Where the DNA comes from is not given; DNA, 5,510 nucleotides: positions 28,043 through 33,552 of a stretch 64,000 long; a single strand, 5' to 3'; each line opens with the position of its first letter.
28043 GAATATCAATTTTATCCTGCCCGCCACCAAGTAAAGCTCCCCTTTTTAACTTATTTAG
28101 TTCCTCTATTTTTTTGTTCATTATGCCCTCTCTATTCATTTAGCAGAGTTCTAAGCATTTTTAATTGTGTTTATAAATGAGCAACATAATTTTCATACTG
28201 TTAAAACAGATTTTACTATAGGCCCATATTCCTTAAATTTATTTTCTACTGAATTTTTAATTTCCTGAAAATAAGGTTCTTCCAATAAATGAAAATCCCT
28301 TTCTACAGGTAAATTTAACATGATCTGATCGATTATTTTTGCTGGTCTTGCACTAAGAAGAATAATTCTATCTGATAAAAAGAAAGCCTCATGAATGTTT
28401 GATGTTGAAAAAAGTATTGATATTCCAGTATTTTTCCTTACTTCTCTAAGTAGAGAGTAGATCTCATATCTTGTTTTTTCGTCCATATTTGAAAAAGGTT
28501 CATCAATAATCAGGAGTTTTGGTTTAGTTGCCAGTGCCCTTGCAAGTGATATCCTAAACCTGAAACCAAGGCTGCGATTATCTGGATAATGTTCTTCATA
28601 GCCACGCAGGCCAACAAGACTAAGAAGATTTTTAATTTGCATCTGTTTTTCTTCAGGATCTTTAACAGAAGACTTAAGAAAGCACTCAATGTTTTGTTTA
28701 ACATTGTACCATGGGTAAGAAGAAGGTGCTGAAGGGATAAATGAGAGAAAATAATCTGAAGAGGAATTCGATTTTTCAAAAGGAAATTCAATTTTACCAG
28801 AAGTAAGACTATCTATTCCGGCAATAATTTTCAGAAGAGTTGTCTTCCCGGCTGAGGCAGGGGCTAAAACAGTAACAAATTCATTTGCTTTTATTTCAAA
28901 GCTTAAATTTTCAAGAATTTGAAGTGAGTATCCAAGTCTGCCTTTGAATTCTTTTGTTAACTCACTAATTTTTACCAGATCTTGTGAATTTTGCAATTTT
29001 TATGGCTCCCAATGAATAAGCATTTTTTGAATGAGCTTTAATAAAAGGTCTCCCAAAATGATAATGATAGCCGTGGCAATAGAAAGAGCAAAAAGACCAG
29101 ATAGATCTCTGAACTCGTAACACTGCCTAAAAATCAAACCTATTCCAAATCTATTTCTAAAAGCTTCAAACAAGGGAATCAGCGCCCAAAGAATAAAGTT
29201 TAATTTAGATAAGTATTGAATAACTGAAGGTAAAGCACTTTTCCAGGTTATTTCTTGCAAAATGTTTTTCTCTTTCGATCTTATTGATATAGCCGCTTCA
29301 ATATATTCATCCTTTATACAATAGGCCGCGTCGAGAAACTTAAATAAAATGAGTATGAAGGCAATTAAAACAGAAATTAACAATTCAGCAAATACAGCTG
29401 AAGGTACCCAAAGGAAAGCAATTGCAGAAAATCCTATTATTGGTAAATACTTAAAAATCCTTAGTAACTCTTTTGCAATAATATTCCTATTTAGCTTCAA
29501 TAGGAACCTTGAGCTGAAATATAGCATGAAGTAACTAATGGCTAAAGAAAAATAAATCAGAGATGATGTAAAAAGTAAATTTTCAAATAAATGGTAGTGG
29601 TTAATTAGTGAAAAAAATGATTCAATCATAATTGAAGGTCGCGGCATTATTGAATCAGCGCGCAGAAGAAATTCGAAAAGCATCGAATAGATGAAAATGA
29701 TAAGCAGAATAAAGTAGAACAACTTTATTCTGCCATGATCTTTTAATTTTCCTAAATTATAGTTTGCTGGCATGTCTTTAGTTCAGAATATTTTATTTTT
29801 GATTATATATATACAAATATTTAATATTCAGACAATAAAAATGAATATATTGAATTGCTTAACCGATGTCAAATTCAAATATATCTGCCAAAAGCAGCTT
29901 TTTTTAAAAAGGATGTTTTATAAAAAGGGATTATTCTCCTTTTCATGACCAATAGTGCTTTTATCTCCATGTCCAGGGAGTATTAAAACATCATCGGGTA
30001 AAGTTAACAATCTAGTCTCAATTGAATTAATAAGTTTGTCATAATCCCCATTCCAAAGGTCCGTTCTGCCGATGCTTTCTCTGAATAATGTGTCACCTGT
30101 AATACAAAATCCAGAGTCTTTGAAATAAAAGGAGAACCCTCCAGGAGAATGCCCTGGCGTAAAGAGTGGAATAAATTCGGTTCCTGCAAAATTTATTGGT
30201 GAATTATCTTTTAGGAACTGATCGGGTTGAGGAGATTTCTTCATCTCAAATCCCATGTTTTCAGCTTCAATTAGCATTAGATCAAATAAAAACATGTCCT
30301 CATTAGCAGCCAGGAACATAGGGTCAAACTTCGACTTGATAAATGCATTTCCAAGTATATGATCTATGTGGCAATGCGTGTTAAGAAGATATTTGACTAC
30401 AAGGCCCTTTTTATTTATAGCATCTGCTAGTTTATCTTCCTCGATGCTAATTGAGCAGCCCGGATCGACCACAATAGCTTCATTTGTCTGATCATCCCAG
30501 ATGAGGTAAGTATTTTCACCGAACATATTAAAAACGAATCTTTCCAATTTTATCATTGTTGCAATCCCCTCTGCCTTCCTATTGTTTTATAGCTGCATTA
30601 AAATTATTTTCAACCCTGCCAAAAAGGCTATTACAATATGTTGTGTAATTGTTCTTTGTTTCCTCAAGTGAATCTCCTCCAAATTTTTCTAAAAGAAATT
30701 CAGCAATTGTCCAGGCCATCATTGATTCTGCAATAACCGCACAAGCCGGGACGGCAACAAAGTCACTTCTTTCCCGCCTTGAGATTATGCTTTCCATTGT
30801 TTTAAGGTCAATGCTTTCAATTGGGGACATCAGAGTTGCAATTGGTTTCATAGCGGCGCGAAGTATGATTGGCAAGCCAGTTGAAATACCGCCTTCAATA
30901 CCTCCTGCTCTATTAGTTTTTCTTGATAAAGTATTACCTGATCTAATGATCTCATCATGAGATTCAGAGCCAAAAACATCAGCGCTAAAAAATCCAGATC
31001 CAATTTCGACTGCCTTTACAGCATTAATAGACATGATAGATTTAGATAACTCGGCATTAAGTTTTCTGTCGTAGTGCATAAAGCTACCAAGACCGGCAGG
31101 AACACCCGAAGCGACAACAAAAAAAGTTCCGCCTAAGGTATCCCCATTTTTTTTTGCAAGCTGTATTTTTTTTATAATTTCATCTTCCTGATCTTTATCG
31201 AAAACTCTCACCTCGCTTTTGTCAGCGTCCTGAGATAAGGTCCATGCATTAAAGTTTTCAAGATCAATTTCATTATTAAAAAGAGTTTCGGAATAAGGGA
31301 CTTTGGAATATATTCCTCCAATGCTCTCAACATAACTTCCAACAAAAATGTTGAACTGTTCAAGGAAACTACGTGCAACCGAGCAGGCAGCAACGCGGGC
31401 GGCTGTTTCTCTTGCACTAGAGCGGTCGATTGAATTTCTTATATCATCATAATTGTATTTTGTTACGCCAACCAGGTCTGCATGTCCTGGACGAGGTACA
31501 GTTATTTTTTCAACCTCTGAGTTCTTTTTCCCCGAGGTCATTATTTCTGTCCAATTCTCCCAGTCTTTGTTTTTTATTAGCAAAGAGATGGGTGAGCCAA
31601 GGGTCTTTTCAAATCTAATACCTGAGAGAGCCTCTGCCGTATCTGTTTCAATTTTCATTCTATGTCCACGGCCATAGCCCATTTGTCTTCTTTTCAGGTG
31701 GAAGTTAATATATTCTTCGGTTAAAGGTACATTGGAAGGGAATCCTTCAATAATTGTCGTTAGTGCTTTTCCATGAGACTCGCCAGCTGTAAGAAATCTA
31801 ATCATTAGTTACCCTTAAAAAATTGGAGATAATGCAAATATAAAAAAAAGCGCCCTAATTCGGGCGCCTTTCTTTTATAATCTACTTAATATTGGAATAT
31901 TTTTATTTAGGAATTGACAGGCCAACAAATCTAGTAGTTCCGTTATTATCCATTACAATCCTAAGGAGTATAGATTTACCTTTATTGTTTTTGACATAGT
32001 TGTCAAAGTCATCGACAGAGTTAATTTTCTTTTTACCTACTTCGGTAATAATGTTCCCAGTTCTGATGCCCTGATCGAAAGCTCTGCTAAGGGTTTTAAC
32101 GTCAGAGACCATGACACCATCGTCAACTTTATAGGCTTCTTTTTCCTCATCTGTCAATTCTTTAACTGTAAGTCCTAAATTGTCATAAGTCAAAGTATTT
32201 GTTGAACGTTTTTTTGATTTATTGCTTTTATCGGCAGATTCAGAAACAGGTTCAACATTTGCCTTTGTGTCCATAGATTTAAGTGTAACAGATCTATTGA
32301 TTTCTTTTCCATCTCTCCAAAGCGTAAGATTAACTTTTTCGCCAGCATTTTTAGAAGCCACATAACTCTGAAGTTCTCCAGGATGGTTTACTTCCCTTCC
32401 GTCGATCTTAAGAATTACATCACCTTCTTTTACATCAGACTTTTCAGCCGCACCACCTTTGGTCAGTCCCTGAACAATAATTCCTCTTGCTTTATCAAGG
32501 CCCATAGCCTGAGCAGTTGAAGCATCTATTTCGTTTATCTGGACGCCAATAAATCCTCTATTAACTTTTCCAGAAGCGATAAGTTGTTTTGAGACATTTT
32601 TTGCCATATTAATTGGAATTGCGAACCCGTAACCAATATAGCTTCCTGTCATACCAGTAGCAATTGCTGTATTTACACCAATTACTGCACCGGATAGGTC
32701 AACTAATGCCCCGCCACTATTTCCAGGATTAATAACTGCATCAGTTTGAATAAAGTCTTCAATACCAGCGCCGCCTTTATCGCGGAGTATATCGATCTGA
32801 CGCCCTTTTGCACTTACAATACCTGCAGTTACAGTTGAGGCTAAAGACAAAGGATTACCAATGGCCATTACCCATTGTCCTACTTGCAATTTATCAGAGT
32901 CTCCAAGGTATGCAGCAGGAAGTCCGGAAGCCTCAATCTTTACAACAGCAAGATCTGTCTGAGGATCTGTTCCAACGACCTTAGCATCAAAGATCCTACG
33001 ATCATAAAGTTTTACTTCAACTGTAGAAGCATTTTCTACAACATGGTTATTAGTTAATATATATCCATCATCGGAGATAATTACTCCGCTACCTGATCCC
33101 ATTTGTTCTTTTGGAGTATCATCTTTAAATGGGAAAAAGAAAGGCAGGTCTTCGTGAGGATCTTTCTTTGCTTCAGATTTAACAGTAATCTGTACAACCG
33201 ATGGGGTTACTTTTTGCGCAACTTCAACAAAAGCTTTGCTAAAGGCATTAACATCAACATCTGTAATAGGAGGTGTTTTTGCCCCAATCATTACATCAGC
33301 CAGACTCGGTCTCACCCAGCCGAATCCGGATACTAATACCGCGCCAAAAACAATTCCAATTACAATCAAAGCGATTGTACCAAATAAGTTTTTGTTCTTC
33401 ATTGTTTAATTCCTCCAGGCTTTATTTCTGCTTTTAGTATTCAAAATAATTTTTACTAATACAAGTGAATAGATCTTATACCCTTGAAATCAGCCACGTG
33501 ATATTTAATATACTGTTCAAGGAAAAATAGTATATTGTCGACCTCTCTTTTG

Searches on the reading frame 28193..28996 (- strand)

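Call 84: search_protein_families(library=pfam, proteins=[window:28193-28996:-], max_evalue=0.00001)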
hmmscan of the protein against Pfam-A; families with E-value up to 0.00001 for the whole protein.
window:28193-28996:- (267 aa): 1 family
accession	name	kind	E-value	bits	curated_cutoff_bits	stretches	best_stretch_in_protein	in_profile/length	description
PF00005.33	ABC_tran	-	4.5e-20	73.1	25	1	28-168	1-136/137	ABC transporter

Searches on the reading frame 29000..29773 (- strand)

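Call 84: search_protein_families(library=pfam, proteins=[window:29000-29773:-], max_evalue=0.00001)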
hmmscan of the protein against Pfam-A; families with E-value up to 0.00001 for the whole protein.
window:29000-29773:- (257 aa): 1 family
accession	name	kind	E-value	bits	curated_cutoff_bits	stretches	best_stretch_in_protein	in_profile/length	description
PF00528.27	BPD_transp_1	-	1.1e-06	28.9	26.4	1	103-252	23-178/184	Binding-protein-dependent transport system inner membrane component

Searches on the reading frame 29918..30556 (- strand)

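Call 84: search_protein_families(library=pfam, proteins=[window:29918-30556:-], max_evalue=0.00001)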
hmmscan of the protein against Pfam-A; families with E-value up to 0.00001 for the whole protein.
window:29918-30556:- (212 aa): 1 family
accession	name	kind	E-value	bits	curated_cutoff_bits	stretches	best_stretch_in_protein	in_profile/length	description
PF00753.33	Lactamase_B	-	4.5e-28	99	22.7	1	13-196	5-196/196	Metallo-beta-lactamase superfamily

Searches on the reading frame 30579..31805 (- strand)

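Call 84: search_protein_families(library=pfam, proteins=[window:30579-31805:-], max_evalue=0.00001)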
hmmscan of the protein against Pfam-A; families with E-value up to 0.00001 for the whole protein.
window:30579-31805:- (408 aa): 1 family
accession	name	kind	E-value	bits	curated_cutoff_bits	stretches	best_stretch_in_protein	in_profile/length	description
PF01264.26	Chorismate_synt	-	4.6e-115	384.3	27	1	2-372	1-327/327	Chorismate synthase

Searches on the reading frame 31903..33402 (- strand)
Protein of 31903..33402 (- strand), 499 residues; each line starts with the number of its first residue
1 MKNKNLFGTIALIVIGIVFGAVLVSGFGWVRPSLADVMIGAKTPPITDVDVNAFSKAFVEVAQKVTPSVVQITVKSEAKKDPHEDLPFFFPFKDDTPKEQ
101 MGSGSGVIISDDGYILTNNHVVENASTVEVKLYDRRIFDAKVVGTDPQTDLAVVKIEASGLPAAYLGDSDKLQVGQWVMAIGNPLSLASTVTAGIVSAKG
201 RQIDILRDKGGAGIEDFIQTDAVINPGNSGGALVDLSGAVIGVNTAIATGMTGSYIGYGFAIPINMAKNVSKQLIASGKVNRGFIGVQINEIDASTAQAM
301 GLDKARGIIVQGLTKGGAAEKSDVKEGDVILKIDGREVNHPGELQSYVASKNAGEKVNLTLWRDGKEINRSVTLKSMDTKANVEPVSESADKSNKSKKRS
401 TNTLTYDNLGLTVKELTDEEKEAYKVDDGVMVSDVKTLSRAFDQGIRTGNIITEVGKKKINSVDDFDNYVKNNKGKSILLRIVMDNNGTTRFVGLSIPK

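Call 84: search_protein_families(library=pfam, proteins=[window:31903-33402:-], max_evalue=0.00001)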
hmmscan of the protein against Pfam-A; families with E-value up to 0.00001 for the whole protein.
window:31903-33402:- (499 aa): 6 families
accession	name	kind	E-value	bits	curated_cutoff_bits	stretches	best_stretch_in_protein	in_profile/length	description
PF13365.12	Trypsin_2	-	5.7e-35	121.6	27.6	1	104-243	1-144/144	Trypsin-like peptidase domain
PF13180.12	PDZ_2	-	6.7e-23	81.2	27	1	283-374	1-80/80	PDZ domain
PF00089.32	Trypsin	-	5.2e-19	69.4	20.6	1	105-269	28-218/220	Trypsin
PF00595.29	PDZ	-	4.2e-15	56.3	23.2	1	279-361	6-80/81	PDZ domain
PF17820.7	PDZ_6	-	1.1e-14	54.4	27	1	314-363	6-54/54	PDZ domain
PF14685.13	PDZ_Tricorn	-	2.3e-09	37.6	25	0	323-372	39-86/88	Tricorn protease PDZ domain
